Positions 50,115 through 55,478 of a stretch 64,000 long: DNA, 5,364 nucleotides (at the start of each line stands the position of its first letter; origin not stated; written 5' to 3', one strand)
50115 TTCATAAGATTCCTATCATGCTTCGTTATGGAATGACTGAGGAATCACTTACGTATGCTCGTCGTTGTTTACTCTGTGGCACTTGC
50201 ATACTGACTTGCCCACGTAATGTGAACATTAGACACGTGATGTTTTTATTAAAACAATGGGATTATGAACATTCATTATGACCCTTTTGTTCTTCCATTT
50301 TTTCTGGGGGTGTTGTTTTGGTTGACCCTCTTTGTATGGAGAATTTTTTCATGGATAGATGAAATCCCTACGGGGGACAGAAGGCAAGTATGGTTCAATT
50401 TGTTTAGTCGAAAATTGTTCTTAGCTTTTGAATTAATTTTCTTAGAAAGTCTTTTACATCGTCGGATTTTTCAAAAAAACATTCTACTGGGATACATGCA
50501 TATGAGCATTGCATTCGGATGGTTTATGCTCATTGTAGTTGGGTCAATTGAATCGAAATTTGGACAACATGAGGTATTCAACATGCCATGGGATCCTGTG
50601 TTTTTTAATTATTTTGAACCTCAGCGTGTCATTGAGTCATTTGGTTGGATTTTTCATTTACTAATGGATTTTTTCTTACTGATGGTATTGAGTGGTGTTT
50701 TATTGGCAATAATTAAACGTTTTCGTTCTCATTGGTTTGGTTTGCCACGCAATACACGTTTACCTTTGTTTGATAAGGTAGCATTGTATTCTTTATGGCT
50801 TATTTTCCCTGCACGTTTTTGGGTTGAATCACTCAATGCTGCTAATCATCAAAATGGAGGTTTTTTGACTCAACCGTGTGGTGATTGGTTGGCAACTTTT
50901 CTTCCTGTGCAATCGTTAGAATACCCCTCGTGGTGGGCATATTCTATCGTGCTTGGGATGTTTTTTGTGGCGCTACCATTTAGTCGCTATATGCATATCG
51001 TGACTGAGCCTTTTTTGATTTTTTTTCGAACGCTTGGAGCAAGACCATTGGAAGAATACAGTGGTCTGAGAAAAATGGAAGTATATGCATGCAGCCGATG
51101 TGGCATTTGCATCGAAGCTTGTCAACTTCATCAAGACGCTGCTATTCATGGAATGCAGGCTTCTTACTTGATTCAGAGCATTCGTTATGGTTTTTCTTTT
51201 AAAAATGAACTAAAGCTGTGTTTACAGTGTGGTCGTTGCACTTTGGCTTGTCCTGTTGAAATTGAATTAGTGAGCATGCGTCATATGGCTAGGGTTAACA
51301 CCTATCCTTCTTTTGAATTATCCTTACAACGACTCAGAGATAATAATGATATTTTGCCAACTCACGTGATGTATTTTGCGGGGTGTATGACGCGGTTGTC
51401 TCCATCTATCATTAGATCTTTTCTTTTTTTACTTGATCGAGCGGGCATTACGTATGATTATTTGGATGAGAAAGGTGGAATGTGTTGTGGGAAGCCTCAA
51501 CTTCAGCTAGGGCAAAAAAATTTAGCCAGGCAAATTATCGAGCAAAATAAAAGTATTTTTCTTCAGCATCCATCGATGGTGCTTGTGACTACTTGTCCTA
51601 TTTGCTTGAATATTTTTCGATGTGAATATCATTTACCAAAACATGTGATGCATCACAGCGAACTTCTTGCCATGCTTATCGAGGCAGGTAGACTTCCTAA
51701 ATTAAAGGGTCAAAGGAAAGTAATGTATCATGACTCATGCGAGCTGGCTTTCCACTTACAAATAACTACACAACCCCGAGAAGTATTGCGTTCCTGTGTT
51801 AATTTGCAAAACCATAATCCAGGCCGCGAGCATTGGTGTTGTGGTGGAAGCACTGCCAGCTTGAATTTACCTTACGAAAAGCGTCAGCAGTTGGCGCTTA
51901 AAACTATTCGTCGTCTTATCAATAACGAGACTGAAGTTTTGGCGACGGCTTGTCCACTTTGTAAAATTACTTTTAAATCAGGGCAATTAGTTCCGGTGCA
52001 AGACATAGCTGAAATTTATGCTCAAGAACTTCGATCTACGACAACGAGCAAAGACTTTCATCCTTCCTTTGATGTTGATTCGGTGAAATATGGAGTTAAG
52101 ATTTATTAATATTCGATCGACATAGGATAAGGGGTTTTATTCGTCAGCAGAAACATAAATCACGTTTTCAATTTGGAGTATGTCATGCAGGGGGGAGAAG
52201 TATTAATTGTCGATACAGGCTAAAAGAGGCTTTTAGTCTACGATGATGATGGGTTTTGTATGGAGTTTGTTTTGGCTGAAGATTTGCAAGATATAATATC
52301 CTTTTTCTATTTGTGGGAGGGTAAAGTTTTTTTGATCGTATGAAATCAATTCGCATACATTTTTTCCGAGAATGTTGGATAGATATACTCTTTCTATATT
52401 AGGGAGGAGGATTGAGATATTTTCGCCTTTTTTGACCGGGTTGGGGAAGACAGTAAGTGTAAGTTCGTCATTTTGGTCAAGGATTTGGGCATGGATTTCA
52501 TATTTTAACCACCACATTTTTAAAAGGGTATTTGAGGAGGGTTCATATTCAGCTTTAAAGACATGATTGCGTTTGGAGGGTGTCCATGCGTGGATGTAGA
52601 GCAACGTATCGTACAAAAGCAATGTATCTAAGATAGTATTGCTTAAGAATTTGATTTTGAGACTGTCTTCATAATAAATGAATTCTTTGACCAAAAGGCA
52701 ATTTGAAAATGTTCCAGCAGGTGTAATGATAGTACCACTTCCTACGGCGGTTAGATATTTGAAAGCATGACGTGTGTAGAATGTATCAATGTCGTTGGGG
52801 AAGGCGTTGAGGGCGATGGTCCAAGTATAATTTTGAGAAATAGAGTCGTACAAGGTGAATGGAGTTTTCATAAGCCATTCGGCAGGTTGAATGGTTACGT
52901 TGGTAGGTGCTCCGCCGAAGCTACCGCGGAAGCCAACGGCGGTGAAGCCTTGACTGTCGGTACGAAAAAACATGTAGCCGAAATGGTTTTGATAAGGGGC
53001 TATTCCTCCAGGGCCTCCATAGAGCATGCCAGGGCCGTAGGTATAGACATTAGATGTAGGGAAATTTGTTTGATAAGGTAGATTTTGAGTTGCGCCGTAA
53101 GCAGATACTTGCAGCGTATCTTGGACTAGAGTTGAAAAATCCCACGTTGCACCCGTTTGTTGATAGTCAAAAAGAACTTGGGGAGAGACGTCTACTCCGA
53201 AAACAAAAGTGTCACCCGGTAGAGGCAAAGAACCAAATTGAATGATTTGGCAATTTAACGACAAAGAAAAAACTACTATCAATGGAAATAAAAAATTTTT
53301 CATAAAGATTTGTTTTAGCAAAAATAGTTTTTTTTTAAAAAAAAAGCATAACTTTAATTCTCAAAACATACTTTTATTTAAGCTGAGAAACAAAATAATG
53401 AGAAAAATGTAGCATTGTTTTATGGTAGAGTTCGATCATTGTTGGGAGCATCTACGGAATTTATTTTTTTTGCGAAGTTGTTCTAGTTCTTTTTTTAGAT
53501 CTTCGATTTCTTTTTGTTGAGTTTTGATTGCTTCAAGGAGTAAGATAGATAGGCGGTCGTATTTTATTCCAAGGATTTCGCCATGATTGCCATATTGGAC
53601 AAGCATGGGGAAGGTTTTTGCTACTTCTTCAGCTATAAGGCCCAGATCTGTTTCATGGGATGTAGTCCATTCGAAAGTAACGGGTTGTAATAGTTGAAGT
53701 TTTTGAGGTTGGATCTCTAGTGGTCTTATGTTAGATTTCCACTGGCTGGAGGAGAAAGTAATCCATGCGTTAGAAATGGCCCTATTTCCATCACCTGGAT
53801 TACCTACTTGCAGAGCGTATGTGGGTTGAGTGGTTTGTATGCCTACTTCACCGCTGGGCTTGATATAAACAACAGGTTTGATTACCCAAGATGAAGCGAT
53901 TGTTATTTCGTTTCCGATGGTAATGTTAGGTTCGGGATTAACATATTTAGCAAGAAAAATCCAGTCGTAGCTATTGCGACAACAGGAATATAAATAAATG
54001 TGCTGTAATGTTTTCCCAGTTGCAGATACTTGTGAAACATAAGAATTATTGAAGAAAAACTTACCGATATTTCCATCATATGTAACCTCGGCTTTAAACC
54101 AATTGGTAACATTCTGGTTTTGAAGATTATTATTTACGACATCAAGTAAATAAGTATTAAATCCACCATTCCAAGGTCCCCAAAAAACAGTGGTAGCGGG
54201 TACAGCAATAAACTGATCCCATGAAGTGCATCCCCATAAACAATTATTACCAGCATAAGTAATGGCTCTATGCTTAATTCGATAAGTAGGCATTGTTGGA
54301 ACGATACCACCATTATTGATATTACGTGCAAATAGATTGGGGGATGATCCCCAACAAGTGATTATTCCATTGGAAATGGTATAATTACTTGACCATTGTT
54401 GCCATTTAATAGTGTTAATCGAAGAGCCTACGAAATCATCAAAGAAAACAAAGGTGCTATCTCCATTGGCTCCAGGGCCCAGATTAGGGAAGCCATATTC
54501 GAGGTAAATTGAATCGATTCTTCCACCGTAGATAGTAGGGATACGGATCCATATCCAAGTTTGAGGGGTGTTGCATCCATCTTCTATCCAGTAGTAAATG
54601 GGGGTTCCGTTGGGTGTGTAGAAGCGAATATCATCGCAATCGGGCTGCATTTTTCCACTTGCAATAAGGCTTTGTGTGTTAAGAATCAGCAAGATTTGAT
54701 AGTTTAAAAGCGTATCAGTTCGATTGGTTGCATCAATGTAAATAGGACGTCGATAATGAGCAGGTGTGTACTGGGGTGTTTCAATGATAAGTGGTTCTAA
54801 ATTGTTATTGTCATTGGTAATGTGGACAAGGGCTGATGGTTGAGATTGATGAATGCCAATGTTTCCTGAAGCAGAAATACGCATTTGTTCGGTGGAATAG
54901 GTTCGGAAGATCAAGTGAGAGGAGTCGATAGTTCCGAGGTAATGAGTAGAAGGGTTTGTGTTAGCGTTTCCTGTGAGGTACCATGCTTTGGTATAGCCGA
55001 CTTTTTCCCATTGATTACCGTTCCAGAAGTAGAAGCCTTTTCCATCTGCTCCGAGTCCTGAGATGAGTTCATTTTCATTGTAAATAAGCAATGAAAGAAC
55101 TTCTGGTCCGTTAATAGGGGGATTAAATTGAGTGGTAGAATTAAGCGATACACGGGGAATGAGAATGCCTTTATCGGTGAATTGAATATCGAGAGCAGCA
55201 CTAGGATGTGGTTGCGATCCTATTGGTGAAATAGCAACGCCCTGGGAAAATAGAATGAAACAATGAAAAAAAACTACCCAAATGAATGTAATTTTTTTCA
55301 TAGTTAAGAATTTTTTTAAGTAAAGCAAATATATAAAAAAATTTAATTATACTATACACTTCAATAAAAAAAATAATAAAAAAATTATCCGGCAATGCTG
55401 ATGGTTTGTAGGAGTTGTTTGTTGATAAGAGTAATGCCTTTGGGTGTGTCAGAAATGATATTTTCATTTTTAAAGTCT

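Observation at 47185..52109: Five-gene HdrC/HdrB/HdrA-like + ferredoxin + membrane-anchored HdrE::HdrD-like fusion operon with no obvious substrate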

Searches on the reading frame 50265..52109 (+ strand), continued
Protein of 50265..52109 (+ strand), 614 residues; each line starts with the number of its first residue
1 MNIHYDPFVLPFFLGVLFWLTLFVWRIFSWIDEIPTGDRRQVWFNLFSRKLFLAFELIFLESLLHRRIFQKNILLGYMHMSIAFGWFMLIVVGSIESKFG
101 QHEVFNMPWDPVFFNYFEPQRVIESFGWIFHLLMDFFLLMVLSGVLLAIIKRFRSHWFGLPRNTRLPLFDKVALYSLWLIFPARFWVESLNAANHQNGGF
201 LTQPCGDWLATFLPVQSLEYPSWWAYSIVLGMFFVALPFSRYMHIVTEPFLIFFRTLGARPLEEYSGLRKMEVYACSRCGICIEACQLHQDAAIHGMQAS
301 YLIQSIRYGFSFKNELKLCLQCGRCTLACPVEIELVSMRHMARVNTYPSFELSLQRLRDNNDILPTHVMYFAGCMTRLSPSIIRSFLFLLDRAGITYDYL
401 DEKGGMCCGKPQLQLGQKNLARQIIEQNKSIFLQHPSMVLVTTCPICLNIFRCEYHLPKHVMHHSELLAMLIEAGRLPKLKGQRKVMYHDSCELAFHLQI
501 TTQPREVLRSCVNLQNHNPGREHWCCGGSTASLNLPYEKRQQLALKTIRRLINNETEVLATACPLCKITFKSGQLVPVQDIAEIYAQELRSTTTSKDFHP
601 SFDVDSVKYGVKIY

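Call 51: predict_structure(alignment_id=A1)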
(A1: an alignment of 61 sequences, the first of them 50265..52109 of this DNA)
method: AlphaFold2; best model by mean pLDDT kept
length: 614 residues; sequences in the alignment: 61
mean_pLDDT: 89.7   pTM: 0.84
mean pLDDT of the five models: 89.7, 89.6, 87.3, 86.8, 86.8
residues with pLDDT >= 90: 441; 70-90: 126; 50-70: 28; < 50: 19
segments of 3 or more residues with pLDDT < 50: 597-614
pLDDT, mean of each block of 10 residues (from residue 1): 79 97 97 96 96 97 95 94 96 89 80 89 81 97 96 83 81 96 98 95 98 97 98 97 96 97 91 93 91 90 92 88 91 92 84 59 79 92 98 95 82 89 91 92 96 94 98 97 93 90 96 84 84 86 93 94 95 90 97 59 41 41
secondary structure, 60 per line:
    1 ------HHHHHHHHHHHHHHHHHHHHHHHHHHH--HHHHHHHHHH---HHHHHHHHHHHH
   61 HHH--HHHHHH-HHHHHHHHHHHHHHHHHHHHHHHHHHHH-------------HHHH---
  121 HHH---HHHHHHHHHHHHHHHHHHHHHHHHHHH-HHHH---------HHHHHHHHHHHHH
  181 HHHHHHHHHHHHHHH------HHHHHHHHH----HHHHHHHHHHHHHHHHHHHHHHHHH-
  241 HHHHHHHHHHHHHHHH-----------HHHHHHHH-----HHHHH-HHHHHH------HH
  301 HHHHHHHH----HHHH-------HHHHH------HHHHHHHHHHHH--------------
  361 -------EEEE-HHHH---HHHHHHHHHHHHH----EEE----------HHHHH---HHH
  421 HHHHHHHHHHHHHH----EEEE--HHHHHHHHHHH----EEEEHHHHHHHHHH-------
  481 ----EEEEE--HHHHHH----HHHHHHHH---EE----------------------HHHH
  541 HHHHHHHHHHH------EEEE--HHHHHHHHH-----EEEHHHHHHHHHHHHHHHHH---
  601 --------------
elements in order: H7-33 H36-45 H49-63 H66-71 H73-100 H114-117 H127-153 H155-158 H168-195 H202-210 H215-239 H241-256 H268-275 H281-285 H287-292 H299-308 H313-316 H324-328 H335-346 E368-371 H373-376 H380-392 E397-399 H410-414 H418-434 E439-442 H445-455 E460-463 H464-473 E485-489 H492-497 H502-509 H537-551 E558-561 H564-572 E578-580 H581-597

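Call 54: fold_search(model_id=the predicted structure, library=pdb)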
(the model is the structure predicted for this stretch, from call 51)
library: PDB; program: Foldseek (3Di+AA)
matches with E <= 10: 376; with E <= 0.001: 8
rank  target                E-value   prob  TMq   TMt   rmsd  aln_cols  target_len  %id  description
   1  9ojn                  1.6e-18  1.00  0.64  0.55   8.0       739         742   17  Structure of Mycobacterium smegmatis EtfD (released 2025-05-21)
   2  9a6l_A                3.6e-07  1.00  0.31  0.74   3.6       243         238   19  Integrative model of LUTA-LUTB by crosslinking MS and deep learning (released 2024-09-18)
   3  8rwn_B                3.8e-06  1.00  0.30  0.60   4.4       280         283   16  CryoEM structure of the Hdr(ABC)2 subunits of the Elp-Hdr complex of Methanothermobacter marburgensis (released 2025-05-14)
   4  8rvy_b                1.1e-05  1.00  0.27  0.53   4.9       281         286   16  CryoEM structure of the Elp-Hdr complex of Methanothermobacter marburgensis state 1 (composite structure) (released 2025-05-14)
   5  8rvy_B                3.0e-05  1.00  0.29  0.58   5.0       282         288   15  CryoEM structure of the Elp-Hdr complex of Methanothermobacter marburgensis state 1 (composite structure) (released 2025-05-14)
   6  8rvu_B                6.3e-05  1.00  0.28  0.57   5.2       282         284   16  CryoEM structure of the Elp-Hdr complex of Methanothermobacter marburgensis state 2 (composite structure) (released 2025-05-14)
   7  5odc_B                8.0e-05  1.00  0.31  0.61   3.8       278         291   15  Heterodisulfide reductase / [NiFe]-hydrogenase complex from Methanothermococcus thermolithotrophicus at 2.3 A resoluti (released 2017-08-30)
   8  7bkb_B                4.2e-04  1.00  0.30  0.58   4.6       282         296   16  Formate dehydrogenase - heterodisulfide reductase - formylmethanofuran dehydrogenase complex from Methanospirillum hun (released 2021-09-29)
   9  3s7z_B                1.1e-03  1.00  0.22  0.45   8.2       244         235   13  Crystal Structure of Putative Aspartate Racemase from Salmonella Typhimurium Complexed with Succinate (released 2011-10-05)
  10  1jfl_A                1.4e-03  1.00  0.20  0.42   9.1       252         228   12  CRYSTAL STRUCTURE DETERMINATION OF ASPARTATE RACEMASE FROM AN ARCHAEA (released 2002-06-05)
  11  3s7z_A                1.5e-03  1.00  0.21  0.40   8.7       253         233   11  Crystal Structure of Putative Aspartate Racemase from Salmonella Typhimurium Complexed with Succinate (released 2011-10-05)
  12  5hj7_A                1.5e-03  1.00  0.18  0.33  10.1       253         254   15  Glutamate Racemase Mycobacterium tuberculosis (MurI) with bound D-glutamate, 2.3 Angstrom resolution, X-ray diffractio (released 2016-05-25)
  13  2gzm_B                1.6e-03  1.00  0.20  0.39   8.9       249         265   12  Crystal Structure of the Glutamate Racemase from Bacillus anthracis (released 2007-05-29)
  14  2jfq_A                1.6e-03  1.00  0.18  0.32  11.2       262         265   12  Crystal structure of Staphylococcus aureus glutamate racemase in complex with D- Glutamate (released 2007-07-03)
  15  2dx7_A                2.7e-03  1.00  0.21  0.46   8.8       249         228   12  Crystal structure of Pyrococcus horikoshii OT3 aspartate racemase complex with citric acid (released 2007-08-28)
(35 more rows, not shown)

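Call 71: search_protein_families(library=pfam, proteins=[L004:296-1639:-, L004:1829-2380:-, L004:2404-2838:-, L004:2992-3936:-, L004:5976-7664:-, L004:8044-9150:+, L012:6299-6793:+], max_evalue=0.001)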
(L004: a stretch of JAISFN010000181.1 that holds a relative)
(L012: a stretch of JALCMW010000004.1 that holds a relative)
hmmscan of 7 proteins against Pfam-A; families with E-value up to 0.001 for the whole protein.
L004:296-1639:- (447 aa): 4 families
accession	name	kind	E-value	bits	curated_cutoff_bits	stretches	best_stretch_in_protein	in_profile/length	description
PF02878.22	PGM_PMM_I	-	5.3e-32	110.8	22.5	1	3-129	3-133/138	Phosphoglucomutase/phosphomannomutase, alpha/beta/alpha domain I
PF02880.22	PGM_PMM_III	-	2.8e-18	66.5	20.7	1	248-356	2-110/115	Phosphoglucomutase/phosphomannomutase, alpha/beta/alpha domain III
PF02879.22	PGM_PMM_II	-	2.9e-16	60.3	29.3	1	154-242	7-102/103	Phosphoglucomutase/phosphomannomutase, alpha/beta/alpha domain II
PF00408.26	PGM_PMM_IV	-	1e-09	38.7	23.1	1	366-439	1-65/68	Phosphoglucomutase/phosphomannomutase, C-terminal domain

L004:1829-2380:- (183 aa): 1 family
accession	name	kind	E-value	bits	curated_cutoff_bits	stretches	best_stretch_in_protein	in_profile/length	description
PF01327.26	Pep_deformylase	-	7.5e-48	162.5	22.8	1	3-159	2-155/156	Polypeptide deformylase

L004:2404-2838:- (144 aa): 1 family
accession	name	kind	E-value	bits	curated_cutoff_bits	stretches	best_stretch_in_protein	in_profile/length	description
PF03652.20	RuvX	-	4.7e-38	131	29.2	1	3-134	2-133/134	Holliday junction resolvase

L004:2992-3936:- (314 aa): 4 families
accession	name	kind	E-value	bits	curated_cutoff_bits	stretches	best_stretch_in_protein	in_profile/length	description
PF13793.12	Pribosyltran_N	-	1.8e-44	150.8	25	1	7-122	1-117/117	N-terminal domain of ribose phosphate pyrophosphokinase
PF14572.12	Pribosyl_synth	-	1.7e-25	90.5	27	1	199-312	69-183/184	Phosphoribosyl synthetase-associated domain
PF00156.33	Pribosyltran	-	3e-19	69.3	26.3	1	161-250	27-124/158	Phosphoribosyl transferase domain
PF14681.12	UPRTase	-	0.00025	21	27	1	193-265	99-172/206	Uracil phosphoribosyltransferase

L004:5976-7664:- (562 aa): 9 families
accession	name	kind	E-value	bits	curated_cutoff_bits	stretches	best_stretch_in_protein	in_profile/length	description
PF13177.12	DNA_pol3_delta2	-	1.6e-45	155.4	27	1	27-185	2-160/161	DNA polymerase III, delta subunit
PF22608.2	DNAX_ATPase_lid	-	5.8e-14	52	27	1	191-236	3-48/49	DNA polymerase III clamp loader subunit, ATPase lid domain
PF00004.35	AAA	-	2.2e-12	48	21.2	1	48-179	2-125/131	ATPase family associated with various cellular activities (AAA)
PF13401.12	AAA_22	-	2.6e-06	28.2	27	1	46-162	7-121/130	AAA domain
PF05496.18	RuvB_N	-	4.5e-06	26.9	27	1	17-69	2-58/159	Holliday junction DNA helicase RuvB P-loop domain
PF13173.12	AAA_14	-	8.6e-05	23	27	0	46-152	4-86/129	AAA domain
PF12169.13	DNA_pol3_gamma3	-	0.00028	21.1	24.4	0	249-366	11-129/143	DNA polymerase III subunits gamma and tau domain III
PF07728.20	AAA_5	-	0.0003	21.2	22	0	48-152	3-92/139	AAA domain (dynein-related subfamily)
PF21960.2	RCF1-5-like_lid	-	0.001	19.4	27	0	194-225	3-35/43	RCF1/5-like, AAA+ ATPase lid domain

L004:8044-9150:+ (368 aa): 5 families
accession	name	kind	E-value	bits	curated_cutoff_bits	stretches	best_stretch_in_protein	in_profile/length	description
PF18175.6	HU-CCDC81_bac_2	-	6.4e-10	39.2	35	1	58-121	1-64/70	CCDC81-like prokaryotic HU domain 2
PF00216.26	Bac_DNA_binding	-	7.7e-06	26.5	22.4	0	61-109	7-55/90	Bacterial DNA-binding protein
PF14908.11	HU-CCDC81_euk_1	-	2.3e-05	24.8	26.1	0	68-112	17-57/89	CCDC81 eukaryotic HU domain 1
PF18174.6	HU-CCDC81_bac_1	-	4.9e-05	23.6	26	1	11-40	2-31/59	CCDC81-like prokaryotic HU domain 1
PF05036.18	SPOR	-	0.0008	20.1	21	0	297-356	6-66/76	SPOR domain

L012:6299-6793:+ (164 aa): 3 families
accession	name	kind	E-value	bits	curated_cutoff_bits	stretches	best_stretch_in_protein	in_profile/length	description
PF01047.28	MarR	-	4.6e-13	49.3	24.6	1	33-90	1-58/59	MarR family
PF12802.13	MarR_2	-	6.3e-08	33.1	27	1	32-90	2-61/61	MarR family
PF22381.2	Staph_reg_Sar_Rot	-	2.2e-06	28.1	27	1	31-105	10-84/85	Transcriptional regulator SarA/Rot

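Call 80: search_protein_families(library=ncbifam, proteins=[L028:14296-14685:+], max_evalue=0.001)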
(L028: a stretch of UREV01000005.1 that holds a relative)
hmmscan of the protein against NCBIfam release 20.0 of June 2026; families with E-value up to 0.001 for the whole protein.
L028:14296-14685:+ (130 aa): 5 families
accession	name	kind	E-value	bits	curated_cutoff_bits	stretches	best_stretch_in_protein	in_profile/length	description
NF002270.0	PRK01202.1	subfamily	4e-50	168.9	117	1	6-129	2-127/129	glycine cleavage system protein GcvH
TIGR00527.1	gcvH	equivalog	4.1e-47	159.5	115.85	1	11-129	5-126/129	glycine cleavage system protein GcvH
TIGR03077.1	not_gcvH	equivalog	3.5e-16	59.2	144.05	1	14-112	2-102/110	glycine cleavage protein H-like protein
NF045810.1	GcvH_rel_desulf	equivalog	3.5e-07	30.1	150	1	13-126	17-133/167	GcvH-related protein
NF008814.0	PRK11854.1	equivalog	0.00042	18.8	722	1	23-90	101-167/637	pyruvate dehydrogenase complex dihydrolipoyllysine-residue acetyltransferase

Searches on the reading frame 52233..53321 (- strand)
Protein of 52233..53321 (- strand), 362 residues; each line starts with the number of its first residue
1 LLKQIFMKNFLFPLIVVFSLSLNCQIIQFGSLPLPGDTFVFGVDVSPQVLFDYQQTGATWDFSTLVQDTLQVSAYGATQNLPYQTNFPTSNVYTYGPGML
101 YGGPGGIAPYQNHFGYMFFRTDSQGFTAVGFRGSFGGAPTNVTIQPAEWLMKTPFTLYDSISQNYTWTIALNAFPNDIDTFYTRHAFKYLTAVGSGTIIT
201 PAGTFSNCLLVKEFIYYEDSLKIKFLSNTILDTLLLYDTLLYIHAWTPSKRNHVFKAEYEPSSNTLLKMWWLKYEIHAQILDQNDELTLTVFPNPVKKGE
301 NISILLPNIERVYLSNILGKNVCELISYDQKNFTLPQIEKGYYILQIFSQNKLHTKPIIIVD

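Call 27: search_protein_families(library=pfam, proteins=[window:52233-53321:-], max_evalue=0.001)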
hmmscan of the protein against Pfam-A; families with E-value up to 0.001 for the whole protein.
window:52233-53321:- (362 aa): 1 family
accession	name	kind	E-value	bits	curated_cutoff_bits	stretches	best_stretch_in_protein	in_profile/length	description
PF18962.6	Por_Secre_tail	-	1e-05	26.2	27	1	291-360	1-75/75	Secretion system C-terminal sorting domain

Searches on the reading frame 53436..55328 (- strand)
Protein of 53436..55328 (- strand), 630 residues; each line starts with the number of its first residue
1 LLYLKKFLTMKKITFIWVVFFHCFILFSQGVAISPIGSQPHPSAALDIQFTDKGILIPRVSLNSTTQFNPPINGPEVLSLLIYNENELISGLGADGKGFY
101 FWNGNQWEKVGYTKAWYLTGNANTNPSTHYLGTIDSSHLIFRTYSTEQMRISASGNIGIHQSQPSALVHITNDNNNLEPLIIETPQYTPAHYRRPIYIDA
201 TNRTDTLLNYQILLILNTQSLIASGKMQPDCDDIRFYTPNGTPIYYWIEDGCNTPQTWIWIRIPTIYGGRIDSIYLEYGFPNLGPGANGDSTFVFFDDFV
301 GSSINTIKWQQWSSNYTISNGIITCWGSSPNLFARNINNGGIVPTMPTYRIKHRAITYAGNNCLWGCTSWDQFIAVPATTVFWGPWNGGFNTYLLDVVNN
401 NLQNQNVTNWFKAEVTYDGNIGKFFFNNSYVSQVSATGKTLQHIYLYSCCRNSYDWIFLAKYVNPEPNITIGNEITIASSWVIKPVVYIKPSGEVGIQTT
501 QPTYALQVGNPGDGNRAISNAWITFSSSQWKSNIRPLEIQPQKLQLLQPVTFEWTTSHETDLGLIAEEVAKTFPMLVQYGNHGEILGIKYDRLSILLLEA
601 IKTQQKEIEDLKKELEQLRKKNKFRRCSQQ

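Call 27: search_protein_families(library=pfam, proteins=[window:53436-55328:-], max_evalue=0.001)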
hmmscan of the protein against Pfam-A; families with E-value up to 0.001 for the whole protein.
window:53436-55328:- (630 aa): 2 families
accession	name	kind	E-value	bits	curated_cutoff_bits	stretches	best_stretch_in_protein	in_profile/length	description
PF10102.14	DUF2341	-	1.3e-21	77.3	23.4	1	230-310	1-82/84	Domain of unknown function (DUF2341)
PF13884.11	Peptidase_S74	-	1.5e-06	28.8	22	1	526-577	1-57/58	Chaperone of endosialidase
